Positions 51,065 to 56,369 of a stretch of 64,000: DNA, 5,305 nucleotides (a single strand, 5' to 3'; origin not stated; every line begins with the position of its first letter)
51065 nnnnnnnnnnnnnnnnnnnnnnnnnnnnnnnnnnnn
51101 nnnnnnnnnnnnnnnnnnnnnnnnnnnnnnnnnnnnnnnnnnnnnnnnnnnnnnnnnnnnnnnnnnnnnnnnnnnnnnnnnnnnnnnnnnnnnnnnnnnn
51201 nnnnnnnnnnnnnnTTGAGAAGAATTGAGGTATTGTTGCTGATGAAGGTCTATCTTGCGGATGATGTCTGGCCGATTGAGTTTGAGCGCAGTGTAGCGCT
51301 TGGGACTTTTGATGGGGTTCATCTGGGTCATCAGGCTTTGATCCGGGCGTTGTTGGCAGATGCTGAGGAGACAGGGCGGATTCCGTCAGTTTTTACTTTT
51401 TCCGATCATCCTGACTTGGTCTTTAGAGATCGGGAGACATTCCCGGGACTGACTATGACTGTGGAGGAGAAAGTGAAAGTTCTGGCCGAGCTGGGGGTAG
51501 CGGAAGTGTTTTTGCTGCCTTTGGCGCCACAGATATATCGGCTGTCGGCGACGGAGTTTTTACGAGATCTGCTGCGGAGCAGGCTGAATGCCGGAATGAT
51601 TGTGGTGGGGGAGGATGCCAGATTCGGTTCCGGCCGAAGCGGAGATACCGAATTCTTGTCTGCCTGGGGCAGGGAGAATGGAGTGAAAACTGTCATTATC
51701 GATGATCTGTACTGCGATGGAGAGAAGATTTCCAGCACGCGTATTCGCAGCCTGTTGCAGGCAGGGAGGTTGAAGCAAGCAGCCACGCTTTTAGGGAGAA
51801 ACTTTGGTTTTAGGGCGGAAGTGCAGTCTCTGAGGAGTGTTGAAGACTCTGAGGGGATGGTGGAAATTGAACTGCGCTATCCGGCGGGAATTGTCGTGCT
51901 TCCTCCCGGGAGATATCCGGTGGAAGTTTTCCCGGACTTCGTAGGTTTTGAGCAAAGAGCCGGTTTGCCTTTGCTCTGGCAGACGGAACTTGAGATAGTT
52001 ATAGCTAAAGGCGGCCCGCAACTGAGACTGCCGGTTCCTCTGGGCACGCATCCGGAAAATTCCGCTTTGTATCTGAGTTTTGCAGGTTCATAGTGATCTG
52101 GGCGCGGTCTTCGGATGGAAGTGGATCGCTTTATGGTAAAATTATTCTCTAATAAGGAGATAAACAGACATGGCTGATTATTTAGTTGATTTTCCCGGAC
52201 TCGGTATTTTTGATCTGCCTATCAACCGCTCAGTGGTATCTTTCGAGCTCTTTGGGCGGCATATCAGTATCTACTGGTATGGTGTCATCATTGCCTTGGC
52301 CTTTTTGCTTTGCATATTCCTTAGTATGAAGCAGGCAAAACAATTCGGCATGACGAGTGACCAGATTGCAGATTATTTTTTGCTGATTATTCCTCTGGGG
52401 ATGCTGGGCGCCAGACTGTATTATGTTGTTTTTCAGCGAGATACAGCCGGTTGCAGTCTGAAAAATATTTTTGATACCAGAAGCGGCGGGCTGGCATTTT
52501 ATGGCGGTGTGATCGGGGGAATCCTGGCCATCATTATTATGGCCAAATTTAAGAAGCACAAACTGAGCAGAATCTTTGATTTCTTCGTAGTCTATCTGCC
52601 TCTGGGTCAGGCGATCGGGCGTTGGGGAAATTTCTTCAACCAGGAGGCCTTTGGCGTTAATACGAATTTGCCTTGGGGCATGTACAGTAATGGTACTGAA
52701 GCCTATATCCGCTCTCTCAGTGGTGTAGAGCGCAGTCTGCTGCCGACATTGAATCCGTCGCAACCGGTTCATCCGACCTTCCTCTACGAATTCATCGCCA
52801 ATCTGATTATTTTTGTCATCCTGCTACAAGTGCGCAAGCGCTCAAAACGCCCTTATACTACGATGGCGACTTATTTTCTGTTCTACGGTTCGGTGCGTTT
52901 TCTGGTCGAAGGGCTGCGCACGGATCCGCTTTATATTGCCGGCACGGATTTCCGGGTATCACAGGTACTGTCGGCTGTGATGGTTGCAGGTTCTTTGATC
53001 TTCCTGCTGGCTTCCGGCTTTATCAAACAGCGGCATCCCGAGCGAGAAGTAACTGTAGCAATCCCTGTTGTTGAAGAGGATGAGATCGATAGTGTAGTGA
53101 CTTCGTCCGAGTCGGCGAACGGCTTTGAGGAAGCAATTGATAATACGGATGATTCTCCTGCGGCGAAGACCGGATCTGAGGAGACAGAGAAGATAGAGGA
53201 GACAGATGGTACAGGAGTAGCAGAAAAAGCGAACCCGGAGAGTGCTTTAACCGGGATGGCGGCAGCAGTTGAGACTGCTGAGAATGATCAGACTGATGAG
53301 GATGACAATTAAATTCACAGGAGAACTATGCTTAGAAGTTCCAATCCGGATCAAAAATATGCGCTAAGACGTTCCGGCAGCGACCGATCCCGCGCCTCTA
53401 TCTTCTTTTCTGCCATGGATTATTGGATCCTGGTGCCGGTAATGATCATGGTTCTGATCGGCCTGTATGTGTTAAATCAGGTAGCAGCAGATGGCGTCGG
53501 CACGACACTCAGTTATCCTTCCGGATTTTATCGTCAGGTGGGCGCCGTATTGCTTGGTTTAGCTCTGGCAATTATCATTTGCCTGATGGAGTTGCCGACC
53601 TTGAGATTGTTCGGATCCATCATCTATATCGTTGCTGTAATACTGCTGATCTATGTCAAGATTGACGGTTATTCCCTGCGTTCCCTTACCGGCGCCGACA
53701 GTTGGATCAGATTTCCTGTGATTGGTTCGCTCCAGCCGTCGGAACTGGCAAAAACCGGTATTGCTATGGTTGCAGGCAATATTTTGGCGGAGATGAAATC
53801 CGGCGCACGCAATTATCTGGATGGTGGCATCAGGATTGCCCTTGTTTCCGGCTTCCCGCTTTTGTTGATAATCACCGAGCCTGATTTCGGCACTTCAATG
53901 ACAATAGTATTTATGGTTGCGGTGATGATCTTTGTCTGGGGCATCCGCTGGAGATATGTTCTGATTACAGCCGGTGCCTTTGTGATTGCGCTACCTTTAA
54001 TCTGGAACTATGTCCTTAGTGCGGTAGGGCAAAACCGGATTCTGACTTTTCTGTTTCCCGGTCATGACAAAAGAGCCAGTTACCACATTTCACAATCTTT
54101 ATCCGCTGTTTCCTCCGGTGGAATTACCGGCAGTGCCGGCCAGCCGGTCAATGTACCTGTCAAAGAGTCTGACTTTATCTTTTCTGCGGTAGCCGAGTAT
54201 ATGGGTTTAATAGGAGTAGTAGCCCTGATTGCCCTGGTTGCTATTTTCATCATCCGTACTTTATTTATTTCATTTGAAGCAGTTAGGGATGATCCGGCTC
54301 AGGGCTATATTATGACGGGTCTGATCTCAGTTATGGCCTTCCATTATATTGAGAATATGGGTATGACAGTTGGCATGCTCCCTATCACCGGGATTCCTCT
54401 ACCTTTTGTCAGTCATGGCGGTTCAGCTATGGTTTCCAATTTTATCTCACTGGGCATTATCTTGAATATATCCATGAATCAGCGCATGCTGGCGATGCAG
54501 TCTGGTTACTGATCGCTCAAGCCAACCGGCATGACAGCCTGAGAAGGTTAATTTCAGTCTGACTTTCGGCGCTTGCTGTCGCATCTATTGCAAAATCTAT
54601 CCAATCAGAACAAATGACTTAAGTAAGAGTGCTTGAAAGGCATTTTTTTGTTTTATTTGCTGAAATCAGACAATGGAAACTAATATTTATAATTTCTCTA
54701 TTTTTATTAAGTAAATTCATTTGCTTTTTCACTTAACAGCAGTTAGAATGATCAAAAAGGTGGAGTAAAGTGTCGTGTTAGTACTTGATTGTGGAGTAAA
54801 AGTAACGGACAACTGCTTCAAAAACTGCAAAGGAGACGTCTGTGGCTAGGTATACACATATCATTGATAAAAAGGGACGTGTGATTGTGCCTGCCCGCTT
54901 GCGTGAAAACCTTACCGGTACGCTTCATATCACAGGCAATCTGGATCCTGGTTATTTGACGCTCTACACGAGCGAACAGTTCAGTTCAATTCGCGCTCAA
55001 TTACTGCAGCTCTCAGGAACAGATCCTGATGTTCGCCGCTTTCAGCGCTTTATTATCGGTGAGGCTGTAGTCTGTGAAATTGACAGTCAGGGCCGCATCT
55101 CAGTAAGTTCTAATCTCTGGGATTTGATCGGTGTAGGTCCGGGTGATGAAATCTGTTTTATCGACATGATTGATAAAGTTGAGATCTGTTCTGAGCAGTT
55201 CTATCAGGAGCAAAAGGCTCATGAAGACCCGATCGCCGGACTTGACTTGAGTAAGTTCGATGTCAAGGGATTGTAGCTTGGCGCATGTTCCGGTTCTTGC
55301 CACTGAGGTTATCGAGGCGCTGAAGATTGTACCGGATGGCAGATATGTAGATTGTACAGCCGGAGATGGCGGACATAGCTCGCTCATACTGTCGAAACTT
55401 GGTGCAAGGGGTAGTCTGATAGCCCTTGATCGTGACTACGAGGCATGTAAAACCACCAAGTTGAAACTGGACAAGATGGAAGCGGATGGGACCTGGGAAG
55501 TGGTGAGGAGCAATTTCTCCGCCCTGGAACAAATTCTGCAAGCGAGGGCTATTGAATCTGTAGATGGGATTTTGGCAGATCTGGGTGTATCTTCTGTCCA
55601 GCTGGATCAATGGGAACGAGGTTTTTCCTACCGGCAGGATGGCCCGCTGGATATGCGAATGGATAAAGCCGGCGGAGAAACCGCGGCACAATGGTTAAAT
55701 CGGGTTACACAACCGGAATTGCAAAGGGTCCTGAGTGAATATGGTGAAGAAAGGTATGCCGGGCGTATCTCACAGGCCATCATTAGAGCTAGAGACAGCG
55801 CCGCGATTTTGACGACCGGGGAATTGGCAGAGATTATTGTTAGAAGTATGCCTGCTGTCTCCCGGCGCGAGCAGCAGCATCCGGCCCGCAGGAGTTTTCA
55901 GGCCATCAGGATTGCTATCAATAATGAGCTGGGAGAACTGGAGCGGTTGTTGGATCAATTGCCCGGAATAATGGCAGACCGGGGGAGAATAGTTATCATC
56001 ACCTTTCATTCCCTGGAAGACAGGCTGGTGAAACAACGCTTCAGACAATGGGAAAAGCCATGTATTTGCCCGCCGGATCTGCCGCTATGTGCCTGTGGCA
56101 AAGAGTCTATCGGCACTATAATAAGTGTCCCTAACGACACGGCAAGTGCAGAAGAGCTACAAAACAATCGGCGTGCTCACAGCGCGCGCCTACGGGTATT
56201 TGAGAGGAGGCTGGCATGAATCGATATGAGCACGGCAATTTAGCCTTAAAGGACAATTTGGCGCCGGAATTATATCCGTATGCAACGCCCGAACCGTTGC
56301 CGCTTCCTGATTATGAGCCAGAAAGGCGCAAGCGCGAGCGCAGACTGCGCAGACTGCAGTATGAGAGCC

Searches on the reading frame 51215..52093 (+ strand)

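Call 56: search_protein_families(library=pfam, max_evalue=0.00001, proteins=[window:51215-52093:+])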
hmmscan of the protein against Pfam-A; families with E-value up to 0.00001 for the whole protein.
window:51215-52093:+ (292 aa): 1 family
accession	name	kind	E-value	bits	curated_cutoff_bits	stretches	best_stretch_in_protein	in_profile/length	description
PF06574.18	FAD_syn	-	8.3e-40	136.6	27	1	25-176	8-158/158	FAD synthetase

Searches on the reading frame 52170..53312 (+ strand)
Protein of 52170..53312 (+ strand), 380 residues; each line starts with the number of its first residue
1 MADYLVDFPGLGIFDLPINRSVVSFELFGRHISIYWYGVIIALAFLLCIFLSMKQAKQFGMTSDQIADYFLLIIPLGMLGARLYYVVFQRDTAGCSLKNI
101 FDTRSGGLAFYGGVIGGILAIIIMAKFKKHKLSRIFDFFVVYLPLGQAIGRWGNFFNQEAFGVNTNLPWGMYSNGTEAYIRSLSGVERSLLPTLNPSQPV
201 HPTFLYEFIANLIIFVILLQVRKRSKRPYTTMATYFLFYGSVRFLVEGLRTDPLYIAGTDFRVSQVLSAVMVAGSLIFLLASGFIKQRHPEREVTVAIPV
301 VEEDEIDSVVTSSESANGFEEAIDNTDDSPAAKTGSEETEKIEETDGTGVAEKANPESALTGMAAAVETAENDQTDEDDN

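Call 56: search_protein_families(library=pfam, max_evalue=0.00001, proteins=[window:52170-53312:+])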
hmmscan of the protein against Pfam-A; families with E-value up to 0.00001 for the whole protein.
window:52170-53312:+ (380 aa): 1 family
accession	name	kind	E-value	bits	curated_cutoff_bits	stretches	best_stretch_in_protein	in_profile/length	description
PF01790.23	LGT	-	1.5e-69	234.4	24.9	1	30-280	7-239/240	Prolipoprotein diacylglyceryl transferase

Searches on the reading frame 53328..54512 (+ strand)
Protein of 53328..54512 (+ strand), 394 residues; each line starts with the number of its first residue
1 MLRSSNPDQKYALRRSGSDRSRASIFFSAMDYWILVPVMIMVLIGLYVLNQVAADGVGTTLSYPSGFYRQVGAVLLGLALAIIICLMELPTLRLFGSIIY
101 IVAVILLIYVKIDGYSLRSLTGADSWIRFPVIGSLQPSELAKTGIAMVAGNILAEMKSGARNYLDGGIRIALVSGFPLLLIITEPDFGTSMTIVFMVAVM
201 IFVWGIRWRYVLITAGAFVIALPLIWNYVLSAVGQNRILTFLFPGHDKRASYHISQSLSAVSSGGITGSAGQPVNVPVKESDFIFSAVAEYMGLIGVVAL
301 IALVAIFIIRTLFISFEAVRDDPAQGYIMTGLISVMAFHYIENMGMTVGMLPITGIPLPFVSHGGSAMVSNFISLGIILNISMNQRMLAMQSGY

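Call 56: search_protein_families(library=pfam, max_evalue=0.00001, proteins=[window:53328-54512:+])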
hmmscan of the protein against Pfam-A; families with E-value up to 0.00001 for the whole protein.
window:53328-54512:+ (394 aa): 1 family
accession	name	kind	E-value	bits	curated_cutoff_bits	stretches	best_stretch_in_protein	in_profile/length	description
PF01098.24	FTSW_RODA_SPOVE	-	1e-66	225.8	26.4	1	38-386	8-355/356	Cell cycle protein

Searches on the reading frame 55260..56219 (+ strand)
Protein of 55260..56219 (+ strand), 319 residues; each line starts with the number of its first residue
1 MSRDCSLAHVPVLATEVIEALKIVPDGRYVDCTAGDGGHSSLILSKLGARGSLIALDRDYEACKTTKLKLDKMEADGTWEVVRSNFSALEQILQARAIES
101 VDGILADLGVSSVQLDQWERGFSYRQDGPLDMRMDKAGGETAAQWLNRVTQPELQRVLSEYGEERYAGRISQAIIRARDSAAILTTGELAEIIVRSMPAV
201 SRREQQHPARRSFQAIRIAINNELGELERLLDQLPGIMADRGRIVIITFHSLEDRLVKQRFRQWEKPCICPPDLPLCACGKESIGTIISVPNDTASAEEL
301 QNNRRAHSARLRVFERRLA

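Call 56: search_protein_families(library=pfam, max_evalue=0.00001, proteins=[window:55260-56219:+])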
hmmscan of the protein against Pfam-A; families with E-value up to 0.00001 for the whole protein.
window:55260-56219:+ (319 aa): 1 family
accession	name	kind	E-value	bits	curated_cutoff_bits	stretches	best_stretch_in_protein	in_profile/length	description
PF01795.25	Methyltransf_5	-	1.9e-107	359.8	27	1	7-316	2-308/309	MraW methylase family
